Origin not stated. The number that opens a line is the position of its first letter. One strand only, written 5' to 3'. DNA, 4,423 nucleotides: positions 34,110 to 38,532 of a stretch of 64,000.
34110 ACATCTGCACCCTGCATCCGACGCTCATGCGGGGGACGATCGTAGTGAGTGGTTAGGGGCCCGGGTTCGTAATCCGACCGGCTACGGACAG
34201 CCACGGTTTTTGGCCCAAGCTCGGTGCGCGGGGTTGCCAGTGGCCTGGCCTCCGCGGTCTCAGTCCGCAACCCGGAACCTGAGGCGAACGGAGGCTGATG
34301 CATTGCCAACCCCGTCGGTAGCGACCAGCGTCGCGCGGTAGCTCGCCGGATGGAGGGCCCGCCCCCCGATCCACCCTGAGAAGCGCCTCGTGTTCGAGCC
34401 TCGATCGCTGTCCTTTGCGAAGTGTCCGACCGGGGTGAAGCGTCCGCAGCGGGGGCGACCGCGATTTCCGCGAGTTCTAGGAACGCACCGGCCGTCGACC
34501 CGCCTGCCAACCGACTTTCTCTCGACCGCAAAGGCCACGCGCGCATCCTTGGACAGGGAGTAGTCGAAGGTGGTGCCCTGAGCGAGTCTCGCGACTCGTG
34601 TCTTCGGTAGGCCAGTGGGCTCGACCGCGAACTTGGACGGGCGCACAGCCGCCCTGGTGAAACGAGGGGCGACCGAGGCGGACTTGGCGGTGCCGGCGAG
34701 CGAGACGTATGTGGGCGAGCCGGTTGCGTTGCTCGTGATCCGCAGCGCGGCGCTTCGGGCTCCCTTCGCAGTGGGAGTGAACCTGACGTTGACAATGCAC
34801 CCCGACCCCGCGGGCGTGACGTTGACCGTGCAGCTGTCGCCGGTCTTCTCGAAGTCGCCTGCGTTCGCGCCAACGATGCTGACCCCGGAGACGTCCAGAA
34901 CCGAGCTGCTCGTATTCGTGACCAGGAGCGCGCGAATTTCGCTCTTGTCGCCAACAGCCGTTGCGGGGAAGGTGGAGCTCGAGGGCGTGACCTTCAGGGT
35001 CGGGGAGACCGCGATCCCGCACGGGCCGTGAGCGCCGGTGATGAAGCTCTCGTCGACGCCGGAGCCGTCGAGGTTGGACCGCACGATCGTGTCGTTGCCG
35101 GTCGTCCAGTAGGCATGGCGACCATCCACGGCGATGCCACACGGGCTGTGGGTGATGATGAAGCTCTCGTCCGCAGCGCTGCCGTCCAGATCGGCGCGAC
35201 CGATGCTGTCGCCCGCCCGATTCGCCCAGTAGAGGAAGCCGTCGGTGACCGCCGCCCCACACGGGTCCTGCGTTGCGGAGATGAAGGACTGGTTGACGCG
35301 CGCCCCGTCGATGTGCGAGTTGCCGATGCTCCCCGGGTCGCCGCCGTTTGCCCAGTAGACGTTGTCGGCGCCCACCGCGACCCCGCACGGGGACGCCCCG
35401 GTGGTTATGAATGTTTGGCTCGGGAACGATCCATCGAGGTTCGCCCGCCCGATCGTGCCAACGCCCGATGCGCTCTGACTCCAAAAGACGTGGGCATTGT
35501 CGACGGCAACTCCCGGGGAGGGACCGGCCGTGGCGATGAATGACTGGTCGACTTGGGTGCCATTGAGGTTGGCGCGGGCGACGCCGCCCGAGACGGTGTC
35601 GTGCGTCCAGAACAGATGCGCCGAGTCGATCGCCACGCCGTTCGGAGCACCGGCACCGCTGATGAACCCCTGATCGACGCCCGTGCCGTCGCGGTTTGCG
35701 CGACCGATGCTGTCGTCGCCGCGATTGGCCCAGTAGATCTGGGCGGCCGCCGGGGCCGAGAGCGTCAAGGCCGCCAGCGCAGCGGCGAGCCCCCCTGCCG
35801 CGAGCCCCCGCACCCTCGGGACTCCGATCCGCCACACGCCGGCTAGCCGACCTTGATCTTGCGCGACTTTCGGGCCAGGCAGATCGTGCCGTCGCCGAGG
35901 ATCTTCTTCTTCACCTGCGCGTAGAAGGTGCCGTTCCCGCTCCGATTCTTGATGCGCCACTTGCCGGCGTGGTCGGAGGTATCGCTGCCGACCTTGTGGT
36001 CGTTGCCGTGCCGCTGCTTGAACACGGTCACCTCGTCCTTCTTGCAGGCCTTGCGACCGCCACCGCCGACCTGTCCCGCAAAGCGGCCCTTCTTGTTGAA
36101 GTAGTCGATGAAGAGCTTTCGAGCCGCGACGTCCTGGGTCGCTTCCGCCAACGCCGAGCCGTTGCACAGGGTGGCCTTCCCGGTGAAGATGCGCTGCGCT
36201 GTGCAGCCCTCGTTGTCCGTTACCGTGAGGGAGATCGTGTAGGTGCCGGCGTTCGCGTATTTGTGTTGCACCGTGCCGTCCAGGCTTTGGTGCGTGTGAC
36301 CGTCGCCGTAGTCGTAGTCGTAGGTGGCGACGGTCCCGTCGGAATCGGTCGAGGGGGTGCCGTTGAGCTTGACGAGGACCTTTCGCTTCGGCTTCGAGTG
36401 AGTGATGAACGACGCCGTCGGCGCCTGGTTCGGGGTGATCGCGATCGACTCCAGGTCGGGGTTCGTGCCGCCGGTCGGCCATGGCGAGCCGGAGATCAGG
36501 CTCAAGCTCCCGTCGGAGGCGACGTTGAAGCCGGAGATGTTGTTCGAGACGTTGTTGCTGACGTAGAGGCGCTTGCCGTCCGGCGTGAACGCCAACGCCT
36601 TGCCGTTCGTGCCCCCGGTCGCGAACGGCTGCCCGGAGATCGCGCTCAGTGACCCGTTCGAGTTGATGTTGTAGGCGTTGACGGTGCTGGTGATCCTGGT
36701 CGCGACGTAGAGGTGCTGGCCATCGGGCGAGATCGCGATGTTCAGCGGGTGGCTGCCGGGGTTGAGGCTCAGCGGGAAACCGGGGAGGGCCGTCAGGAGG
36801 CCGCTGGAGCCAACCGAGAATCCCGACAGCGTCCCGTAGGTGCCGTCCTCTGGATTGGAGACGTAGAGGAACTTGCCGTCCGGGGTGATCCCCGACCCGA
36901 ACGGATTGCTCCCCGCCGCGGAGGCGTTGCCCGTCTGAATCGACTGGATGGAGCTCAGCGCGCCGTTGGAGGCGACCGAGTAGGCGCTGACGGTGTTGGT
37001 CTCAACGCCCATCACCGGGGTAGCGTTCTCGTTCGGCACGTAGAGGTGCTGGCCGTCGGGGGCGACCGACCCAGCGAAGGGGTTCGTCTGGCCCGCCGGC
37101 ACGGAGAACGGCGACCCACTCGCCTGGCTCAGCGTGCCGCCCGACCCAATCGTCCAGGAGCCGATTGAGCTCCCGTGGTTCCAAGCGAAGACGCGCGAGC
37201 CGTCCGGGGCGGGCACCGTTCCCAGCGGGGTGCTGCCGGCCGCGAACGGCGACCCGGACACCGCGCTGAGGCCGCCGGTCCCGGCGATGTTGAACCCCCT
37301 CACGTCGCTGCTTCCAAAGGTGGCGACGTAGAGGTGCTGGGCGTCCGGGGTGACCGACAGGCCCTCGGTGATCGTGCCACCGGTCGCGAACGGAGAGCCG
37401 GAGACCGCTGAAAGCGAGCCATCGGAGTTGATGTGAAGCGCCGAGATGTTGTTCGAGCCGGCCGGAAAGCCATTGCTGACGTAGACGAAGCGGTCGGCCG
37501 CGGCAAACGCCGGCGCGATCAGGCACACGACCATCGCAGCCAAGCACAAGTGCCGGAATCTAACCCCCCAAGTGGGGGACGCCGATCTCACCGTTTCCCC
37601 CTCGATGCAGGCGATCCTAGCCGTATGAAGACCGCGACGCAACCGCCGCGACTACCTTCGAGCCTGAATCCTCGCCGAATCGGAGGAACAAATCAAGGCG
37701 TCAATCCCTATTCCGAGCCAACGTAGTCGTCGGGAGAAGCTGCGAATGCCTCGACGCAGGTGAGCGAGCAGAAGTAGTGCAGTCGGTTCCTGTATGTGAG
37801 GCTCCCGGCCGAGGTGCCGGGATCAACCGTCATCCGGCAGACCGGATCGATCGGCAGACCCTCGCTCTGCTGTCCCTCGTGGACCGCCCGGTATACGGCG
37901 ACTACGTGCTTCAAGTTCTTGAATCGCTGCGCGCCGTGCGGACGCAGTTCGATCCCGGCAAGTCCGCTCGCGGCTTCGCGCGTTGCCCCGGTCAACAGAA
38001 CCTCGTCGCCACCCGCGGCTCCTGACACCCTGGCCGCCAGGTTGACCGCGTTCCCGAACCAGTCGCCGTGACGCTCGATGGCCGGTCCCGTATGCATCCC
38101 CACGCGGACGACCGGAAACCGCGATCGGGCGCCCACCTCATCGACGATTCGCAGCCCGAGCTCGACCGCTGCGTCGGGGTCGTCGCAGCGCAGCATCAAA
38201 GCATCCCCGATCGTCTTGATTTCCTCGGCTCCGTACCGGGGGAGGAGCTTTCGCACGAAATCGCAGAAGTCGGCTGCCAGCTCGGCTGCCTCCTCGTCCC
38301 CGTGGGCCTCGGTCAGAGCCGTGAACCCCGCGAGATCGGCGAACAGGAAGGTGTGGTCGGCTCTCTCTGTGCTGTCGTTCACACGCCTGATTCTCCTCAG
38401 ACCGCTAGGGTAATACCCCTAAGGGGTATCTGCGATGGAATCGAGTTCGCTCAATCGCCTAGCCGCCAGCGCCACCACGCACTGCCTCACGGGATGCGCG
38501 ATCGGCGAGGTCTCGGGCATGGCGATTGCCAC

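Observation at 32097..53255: Three same-orientation composite repeats, each embedding the 3' ~63 nt of a tRNA-Ser(CGA): fossil att sites from serial island accretion?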

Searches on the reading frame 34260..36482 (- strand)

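Call 17: search_protein_families(library=pfam, proteins=[window:34260-36482:-], max_evalue=0.01)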
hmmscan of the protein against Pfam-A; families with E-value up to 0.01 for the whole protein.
window:34260-36482:- (740 aa): 4 families
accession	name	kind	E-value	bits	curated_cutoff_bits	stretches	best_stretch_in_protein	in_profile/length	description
PF24684.1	Vgb_lyase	-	1.4e-16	60.6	50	2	278-474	13-212/290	Virginiamycin B lyase family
PF00058.23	Ldl_recept_b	-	1.2e-09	38.9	21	0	249-286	3-41/42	Low-density lipoprotein receptor repeat class B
PF22073.2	Cep192_D4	-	3.3e-05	24.5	35.5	1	494-598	2-110/112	Cep192 domain 4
PF15780.11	ASH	-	0.0024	18.4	27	1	504-590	15-96/98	Abnormal spindle-like microcephaly-assoc'd, ASPM-SPD-2-Hydin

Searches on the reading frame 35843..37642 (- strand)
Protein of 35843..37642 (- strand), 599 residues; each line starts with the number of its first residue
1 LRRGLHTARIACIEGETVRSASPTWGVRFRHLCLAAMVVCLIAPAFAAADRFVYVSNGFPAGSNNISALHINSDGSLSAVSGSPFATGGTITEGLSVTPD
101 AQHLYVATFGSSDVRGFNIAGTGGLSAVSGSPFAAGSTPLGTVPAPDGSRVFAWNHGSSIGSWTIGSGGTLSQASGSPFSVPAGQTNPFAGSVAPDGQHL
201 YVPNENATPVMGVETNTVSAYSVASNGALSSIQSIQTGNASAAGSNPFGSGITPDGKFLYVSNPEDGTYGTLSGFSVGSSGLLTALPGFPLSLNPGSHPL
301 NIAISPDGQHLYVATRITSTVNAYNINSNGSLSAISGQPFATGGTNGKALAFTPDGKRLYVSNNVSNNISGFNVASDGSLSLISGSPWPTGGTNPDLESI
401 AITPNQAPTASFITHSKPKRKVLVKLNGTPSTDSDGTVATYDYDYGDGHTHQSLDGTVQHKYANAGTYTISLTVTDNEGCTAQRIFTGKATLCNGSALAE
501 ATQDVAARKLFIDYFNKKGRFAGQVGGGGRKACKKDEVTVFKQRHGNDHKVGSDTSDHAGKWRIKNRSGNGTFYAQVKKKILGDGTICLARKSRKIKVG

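Call 17: search_protein_families(library=pfam, proteins=[window:35843-37642:-], max_evalue=0.01)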
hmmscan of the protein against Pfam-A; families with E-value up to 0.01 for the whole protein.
window:35843-37642:- (599 aa): 7 families
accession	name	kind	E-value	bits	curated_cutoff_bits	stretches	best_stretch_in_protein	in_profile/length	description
PF10282.15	Lactonase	-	3e-24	86.3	21.7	2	293-384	187-284/344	Lactonase, 7-bladed beta-propeller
PF18911.6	PKD_4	-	9.4e-17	61.3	27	1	405-482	1-76/85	PKD domain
PF00801.26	PKD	-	3.9e-09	36.8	23.5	1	429-485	24-76/80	PKD domain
PF07676.18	PD40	-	9.6e-06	25.9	20.9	0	351-360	15-24/38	WD40-like Beta Propeller Repeat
PF22352.2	K319L-like_PKD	-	4.7e-05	23.8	27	1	424-483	14-77/84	K319L-like, PKD domain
PF08450.18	SGL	-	0.00034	20.7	26.3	0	349-378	138-167/246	SMP-30/Gluconolactonase/LRE-like region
PF20249.3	VasX_N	-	0.0066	17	27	0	359-421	55-116/156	VasX toxin N-terminal region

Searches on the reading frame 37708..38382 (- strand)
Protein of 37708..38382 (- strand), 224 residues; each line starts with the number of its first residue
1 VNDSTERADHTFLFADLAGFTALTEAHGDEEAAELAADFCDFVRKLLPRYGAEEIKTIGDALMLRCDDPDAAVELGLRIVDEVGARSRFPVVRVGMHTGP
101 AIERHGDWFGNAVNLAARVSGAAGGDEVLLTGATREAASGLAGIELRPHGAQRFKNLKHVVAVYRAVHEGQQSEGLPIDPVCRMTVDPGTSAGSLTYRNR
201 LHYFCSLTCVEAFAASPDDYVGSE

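Call 17: search_protein_families(library=pfam, proteins=[window:37708-38382:-], max_evalue=0.01)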
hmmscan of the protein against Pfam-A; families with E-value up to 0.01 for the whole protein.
window:37708-38382:- (224 aa): 2 families
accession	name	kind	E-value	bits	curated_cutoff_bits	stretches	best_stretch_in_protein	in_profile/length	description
PF00211.25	Guanylate_cyc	-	2.6e-15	56.9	21.9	1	10-150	9-166/183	Adenylate and Guanylate cyclase catalytic domain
PF04945.19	YHS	-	2.8e-08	34.1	30.3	1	178-222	2-45/47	YHS domain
